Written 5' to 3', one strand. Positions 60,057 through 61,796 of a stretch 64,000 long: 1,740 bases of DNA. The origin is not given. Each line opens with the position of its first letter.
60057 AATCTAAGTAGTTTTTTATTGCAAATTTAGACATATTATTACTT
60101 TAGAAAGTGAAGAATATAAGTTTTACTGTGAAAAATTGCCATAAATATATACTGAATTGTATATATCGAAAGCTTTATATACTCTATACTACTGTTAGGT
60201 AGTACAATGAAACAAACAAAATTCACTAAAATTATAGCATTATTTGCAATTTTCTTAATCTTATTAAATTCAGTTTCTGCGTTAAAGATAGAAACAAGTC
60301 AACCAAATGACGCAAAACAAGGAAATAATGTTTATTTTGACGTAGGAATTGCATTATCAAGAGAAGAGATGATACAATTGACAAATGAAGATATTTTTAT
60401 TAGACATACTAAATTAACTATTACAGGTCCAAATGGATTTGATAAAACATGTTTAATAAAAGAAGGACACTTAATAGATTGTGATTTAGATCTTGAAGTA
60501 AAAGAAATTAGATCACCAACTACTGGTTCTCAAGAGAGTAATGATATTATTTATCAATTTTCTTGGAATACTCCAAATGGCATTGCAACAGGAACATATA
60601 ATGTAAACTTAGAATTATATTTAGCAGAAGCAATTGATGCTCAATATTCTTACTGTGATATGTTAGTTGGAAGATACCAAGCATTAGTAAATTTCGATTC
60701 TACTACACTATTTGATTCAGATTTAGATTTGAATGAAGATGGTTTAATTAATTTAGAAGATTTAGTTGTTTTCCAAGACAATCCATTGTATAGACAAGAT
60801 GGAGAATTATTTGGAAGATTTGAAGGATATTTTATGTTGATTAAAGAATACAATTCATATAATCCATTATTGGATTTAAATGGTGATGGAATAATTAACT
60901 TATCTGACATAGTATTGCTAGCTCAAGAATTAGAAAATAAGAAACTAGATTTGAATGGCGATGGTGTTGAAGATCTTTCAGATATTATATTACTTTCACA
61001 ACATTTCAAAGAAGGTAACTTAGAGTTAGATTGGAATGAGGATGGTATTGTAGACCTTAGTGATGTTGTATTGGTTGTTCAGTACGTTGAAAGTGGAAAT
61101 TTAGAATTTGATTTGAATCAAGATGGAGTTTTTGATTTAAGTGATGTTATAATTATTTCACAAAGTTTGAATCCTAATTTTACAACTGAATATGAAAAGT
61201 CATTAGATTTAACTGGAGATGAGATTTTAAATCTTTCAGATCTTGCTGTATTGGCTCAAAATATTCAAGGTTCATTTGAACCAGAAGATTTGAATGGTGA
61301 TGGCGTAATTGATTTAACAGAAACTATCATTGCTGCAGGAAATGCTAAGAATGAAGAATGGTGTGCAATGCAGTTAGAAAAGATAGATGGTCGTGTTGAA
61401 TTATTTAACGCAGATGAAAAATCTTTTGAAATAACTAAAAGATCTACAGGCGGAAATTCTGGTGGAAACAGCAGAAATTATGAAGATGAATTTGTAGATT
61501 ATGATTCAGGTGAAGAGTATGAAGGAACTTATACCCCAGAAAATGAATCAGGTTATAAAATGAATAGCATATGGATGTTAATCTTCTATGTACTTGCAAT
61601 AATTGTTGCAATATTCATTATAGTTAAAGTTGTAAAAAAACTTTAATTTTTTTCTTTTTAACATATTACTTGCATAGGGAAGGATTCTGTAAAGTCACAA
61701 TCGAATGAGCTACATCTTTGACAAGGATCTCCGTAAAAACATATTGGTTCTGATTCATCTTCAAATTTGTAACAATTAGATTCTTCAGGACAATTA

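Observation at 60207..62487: Surface protein with seven consecutive dockerin-like repeats next to two Cys-rich secreted/membrane proteins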

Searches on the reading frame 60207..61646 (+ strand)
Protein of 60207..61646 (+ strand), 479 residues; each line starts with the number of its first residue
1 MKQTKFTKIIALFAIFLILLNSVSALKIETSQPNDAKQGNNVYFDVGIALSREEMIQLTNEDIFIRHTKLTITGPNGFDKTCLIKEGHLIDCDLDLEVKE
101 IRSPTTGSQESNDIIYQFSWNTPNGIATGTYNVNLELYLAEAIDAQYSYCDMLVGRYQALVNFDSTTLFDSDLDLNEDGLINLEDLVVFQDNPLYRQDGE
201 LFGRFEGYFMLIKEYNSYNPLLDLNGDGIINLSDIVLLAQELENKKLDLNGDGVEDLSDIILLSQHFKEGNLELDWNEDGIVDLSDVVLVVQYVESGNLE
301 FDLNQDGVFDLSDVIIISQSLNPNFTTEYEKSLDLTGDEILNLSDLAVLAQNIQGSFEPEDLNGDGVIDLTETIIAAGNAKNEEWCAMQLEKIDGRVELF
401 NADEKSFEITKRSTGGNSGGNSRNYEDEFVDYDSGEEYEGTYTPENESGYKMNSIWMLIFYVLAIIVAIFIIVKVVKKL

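Call 3: search_protein_families(library=pfam, proteins=[window:60207-61646:+], max_evalue=1)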
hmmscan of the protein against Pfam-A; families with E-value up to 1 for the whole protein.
window:60207-61646:+ (479 aa): 6 families
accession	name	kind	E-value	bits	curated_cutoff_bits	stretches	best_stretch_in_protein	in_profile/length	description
PF00404.24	Dockerin_1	-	1.6e-14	54.3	22.9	3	301-353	2-56/57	Dockerin type I domain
PF13202.12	EF-hand_5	-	0.00014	21.6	25.9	1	361-372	9-20/25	EF hand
PF00036.39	EF-hand_1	-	0.00017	21.4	25.4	0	222-238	9-25/29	EF hand domain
PF13499.12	EF-hand_7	-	0.0055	17.5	30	1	300-374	10-63/67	EF-hand domain pair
PF13405.12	EF-hand_6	-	0.023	14.9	25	0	221-237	8-24/30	EF-hand domain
PF01835.25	MG2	-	0.26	12.1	32.8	0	109-136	54-81/96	MG2 domain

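Call 7: find_homologous_proteins(query=window:60207-61643:+)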
Query window:60207-61643:+ (479 aa): 15 proteins with E <= 0.001 among 8000 candidates.
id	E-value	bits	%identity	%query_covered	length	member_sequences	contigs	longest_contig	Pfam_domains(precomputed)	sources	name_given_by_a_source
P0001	0.0e+0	1053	100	100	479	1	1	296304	PF00404.25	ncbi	-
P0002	1.6e-240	817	77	96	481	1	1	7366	PF00404.25,PF00036.39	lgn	-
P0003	1.2e-197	676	65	100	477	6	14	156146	PF00404.25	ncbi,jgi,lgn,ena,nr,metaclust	ncbi:hypothetical protein HN865_04315 [Candidatus Woesearchaeota archaeon]|jgi:hypothetical protein|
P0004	6.1e-160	552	56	100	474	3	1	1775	PF05901.17,PF00404.25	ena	-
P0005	2.8e-154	533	53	100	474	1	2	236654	PF00404.25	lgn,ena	-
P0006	3.4e-152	526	54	96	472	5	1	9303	PF00404.25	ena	-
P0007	2.6e-148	513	52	100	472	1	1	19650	PF00404.25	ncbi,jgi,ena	-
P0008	9.1e-91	323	34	100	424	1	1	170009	PF00404.25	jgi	jgi:hypothetical protein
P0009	5.8e-79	285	35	95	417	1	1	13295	PF00404.25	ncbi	-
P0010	1.9e-59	220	41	56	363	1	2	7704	-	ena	-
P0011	2.7e-31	127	28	50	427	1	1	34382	-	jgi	-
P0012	3.8e-28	117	34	52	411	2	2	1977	-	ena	-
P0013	2.7e-24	104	30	51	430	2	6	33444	-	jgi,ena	jgi:hypothetical protein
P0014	2.6e-19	88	30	51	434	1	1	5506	-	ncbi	-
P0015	2.0e-14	72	28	36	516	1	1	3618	PF00404.25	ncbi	-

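Call 8: search_solved_structures(query=window:60207-61643:+, max_evalue=1, show_alignments=3)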
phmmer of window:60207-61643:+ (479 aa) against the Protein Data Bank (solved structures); distinct sequences matched with E-value up to 1: 11.
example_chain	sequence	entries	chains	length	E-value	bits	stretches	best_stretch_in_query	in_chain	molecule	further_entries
2y3n_B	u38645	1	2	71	1.5e-06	30.9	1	223-269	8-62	CELLULOSOMAL FAMILY-48 PROCESSIVE GLYCOSIDE HYDROLASE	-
6kg9_A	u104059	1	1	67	0.013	17.9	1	221-263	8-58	And cellulose-binding endoglucanase family 9 CelL ortholog dockerin domain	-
6kgc_B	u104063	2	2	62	0.019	17.3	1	221-263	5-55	And cellulose-binding endoglucanase family 9 CelL ortholog dockerin domain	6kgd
6kge_D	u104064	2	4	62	0.02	17.3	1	221-263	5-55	And cellulose-binding endoglucanase family 9 CelL ortholog dockerin domain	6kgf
4wi0_B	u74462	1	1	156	0.024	17.1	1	296-352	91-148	Cellulosomal scaffoldin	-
5lxv_B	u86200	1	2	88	0.033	16.6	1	275-320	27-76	Carbohydrate-binding protein WP_009985128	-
4u3s_B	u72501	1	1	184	0.14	14.5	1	296-353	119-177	Cellulosomal scaffoldin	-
3lh1_A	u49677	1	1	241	0.71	12.2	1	342-429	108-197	Protease degS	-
3b8j_A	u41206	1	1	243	0.72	12.2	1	342-429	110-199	Protease degS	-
3lgt_A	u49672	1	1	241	0.85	11.9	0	342-429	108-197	Protease degS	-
3lgu_A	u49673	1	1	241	0.85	11.9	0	342-429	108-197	Protease degS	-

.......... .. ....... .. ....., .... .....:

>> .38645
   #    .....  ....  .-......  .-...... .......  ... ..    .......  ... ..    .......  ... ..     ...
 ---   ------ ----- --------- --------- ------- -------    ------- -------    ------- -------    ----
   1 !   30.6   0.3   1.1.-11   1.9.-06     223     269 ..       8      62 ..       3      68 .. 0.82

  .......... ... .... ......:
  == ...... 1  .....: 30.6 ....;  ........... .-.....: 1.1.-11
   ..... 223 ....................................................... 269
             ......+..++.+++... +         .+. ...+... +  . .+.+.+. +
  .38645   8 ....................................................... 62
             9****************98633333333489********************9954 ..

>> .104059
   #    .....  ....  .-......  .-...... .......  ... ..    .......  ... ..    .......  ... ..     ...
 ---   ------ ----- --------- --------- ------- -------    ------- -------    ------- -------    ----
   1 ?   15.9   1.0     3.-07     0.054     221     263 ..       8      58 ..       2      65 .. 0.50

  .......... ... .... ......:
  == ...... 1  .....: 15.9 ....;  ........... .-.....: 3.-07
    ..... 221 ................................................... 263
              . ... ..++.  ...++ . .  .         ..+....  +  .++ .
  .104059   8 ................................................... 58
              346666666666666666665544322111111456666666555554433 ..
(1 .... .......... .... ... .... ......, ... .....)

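Call 11: find_encoding_contigs(protein=P0001, flank=10000, max_places=3)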
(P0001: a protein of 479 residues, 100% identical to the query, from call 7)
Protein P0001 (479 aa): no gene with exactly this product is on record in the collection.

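Call 12: find_encoding_contigs(protein=P0003, flank=10000, max_places=3)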
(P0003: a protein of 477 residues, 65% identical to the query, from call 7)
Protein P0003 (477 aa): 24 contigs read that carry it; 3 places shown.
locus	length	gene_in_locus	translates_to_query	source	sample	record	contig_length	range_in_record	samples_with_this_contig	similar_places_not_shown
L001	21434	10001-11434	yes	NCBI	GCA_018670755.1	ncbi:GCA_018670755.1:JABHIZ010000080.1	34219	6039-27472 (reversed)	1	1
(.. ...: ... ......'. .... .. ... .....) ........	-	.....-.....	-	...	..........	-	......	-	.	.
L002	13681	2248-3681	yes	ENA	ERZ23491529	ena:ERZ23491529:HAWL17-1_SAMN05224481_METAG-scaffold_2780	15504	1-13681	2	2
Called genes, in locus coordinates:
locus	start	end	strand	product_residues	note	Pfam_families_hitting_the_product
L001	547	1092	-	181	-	PF00347:Ribosomal_L6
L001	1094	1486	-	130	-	PF00410:Ribosomal_S8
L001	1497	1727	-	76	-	PF00253:Ribosomal_S14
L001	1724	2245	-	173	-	PF00281:Ribosomal_L5, PF00673:Ribosomal_L5_C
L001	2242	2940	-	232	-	PF08071:RS4NT, PF01479:S4 (faint), PF00900:Ribosomal_S4e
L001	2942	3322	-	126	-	PF16906:Ribosomal_L26, PF00467:KOW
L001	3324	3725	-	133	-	PF00238:Ribosomal_L14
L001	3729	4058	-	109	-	PF00366:Ribosomal_S17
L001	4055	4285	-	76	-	PF01868:RNase_P-MRP_p29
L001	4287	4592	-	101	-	PF01253:SUI1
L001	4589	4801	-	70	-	PF00831:Ribosomal_L29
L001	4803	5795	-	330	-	PF07650:KH_2, PF00189:Ribosomal_S3_C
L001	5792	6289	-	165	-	PF00237:Ribosomal_L22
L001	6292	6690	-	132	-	PF00203:Ribosomal_S19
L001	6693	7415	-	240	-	PF03947:Ribosomal_L2_C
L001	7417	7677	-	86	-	PF00276:Ribosomal_L23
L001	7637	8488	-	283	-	PF00573:Ribosomal_L4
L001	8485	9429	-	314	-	PF00297:Ribosomal_L3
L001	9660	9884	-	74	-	-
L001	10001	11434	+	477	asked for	PF00404:Dockerin_1 (faint)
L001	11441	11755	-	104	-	-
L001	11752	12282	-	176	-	-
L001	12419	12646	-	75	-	-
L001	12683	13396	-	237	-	PF05707:Zot (weak)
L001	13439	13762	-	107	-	PF09685:MamF_MmsF (weak)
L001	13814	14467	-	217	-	PF13462:Thioredoxin_4, PF13098:Thioredoxin_2 (weak), PF01323:DSBA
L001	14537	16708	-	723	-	PF00403:HMA, PF00122:E1-E2_ATPase, PF00702:Hydrolase, PF08282:Hydrolase_3 (faint)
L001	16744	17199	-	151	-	PF10080:FtrD-like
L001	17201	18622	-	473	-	PF00403:HMA, PF02683:DsbD_TM (weak), PF13386:DsbD_2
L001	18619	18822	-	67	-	PF00403:HMA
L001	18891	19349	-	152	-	PF12802:MarR_2 (weak), PF24034:DUF7343, PF01047:MarR (weak)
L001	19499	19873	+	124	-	-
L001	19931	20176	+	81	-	PF09851:SHOCT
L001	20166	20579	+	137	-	PF24034:DUF7343 (weak)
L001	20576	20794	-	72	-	-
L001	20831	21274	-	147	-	-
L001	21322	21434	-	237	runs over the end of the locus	-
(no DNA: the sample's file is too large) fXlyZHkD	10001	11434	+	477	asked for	PF00404:Dockerin_1 (faint)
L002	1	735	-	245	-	?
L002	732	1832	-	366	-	PF00297:Ribosomal_L3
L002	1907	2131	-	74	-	-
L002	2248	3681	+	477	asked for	PF00404:Dockerin_1 (faint)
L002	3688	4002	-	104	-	-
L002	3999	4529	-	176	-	-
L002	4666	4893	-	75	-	-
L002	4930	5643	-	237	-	PF05707:Zot (weak)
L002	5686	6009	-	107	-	PF09685:MamF_MmsF (weak)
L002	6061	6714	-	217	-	PF13462:Thioredoxin_4, PF13098:Thioredoxin_2 (weak), PF01323:DSBA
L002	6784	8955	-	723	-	PF00403:HMA, PF00122:E1-E2_ATPase, PF00702:Hydrolase, PF08282:Hydrolase_3 (faint)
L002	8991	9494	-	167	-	PF10080:FtrD-like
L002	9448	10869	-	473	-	PF00403:HMA, PF02683:DsbD_TM (weak), PF13386:DsbD_2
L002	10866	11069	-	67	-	PF00403:HMA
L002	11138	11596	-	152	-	PF12802:MarR_2 (weak), PF24034:DUF7343, PF01047:MarR (weak)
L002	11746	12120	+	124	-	-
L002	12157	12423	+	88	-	PF09851:SHOCT (weak)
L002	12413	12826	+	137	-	PF24034:DUF7343 (weak)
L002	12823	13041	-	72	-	-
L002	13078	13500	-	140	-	-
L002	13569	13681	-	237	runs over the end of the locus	-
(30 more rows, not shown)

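Call 13: find_encoding_contigs(protein=P0008, flank=8000, max_places=2)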
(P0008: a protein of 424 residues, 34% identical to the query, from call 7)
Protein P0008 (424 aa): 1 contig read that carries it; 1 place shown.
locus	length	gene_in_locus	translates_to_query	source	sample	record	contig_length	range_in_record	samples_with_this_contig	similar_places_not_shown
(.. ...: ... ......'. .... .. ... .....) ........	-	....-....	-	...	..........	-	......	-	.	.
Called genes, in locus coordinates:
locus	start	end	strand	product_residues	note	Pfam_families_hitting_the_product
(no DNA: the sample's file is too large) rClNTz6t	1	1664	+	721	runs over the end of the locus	PF00403:HMA, PF00122:E1-E2_ATPase, PF00702:Hydrolase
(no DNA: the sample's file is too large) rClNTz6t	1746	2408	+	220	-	PF13098:Thioredoxin_2 (weak), PF13462:Thioredoxin_4, PF01323:DSBA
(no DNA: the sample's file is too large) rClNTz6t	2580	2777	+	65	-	-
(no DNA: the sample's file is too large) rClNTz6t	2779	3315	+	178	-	-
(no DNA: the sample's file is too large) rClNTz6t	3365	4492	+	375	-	PF00438:S-AdoMet_synt_N, PF02772:S-AdoMet_synt_M, PF02773:S-AdoMet_synt_C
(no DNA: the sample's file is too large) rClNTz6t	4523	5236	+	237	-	PF05707:Zot (weak)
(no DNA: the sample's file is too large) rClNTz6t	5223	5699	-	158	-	PF01988:VIT1 (weak)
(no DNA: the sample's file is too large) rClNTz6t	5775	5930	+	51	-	-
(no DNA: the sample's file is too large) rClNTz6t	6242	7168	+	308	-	PF07228:SpoIIE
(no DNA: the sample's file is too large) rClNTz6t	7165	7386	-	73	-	-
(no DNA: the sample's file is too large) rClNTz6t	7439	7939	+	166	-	-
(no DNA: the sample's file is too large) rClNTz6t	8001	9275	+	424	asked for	PF00404:Dockerin_1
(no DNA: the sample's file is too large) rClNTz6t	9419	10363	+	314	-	PF00297:Ribosomal_L3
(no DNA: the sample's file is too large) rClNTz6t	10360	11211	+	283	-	PF00573:Ribosomal_L4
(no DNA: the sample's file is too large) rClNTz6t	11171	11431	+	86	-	PF00276:Ribosomal_L23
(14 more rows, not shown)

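Call 14: find_encoding_contigs(protein=P0011, flank=8000, max_places=2)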
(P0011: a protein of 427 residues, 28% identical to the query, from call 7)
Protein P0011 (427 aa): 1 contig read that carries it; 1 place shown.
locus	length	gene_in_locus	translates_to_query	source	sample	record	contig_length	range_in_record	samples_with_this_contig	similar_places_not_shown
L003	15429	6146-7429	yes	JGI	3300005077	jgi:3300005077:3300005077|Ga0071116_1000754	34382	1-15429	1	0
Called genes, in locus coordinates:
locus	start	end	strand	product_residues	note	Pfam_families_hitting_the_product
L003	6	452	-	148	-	-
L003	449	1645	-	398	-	PF13439:Glyco_transf_4, PF13477:Glyco_trans_4_2, PF13579:Glyco_trans_4_4, PF00534:Glycos_transf_1, PF13692:Glyco_trans_1_4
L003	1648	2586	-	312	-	PF00535:Glycos_transf_2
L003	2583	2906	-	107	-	-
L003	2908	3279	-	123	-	-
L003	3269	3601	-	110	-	-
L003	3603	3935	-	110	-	-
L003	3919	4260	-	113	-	-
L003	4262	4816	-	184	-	-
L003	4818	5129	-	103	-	-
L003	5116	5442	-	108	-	-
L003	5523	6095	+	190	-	-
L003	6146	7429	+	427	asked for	-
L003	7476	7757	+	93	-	-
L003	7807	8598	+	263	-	PF18915:DUF5667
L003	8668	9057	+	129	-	-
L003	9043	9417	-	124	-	-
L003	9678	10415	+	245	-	PF02616:SMC_ScpA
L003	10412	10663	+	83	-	-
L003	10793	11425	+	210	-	PF13197:DUF4013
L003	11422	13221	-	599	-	PF08439:Peptidase_M3_N, PF01432:Peptidase_M3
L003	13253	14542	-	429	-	PF13393:tRNA-synt_His, PF03129:HGTP_anticodon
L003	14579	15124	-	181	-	PF18306:LDcluster4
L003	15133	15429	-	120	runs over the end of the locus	-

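Call 15: find_encoding_contigs(protein=P0013, flank=8000, max_places=2)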
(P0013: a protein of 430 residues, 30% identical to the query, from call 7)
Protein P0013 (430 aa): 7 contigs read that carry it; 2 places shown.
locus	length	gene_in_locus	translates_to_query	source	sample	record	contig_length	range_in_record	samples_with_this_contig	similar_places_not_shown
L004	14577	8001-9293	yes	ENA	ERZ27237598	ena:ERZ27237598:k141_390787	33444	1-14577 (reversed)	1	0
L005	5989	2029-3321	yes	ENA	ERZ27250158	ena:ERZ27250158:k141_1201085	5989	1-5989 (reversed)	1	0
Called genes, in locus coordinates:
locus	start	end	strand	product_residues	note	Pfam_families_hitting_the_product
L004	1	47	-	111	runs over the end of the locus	PF07760:DUF1616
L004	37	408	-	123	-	-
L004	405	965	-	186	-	-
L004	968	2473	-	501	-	-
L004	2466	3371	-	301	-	PF03706:LPG_synthase_TM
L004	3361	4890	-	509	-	-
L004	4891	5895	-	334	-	PF00535:Glycos_transf_2, PF10111:Glyco_tranf_2_2, PF13641:Glyco_tranf_2_3 (weak)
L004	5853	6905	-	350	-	PF13439:Glyco_transf_4, PF00534:Glycos_transf_1, PF20706:GT4-conflict (weak), PF13692:Glyco_trans_1_4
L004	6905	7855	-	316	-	PF00535:Glycos_transf_2, PF13641:Glyco_tranf_2_3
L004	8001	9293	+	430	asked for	-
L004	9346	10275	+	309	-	PF18915:DUF5667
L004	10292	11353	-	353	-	PF02881:SRP54_N (weak), PF06414:Zeta_toxin (weak), PF13604:AAA_30 (faint), PF00448:SRP54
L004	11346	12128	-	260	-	-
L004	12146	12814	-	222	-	-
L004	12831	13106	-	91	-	-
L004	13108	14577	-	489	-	?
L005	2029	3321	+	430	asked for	-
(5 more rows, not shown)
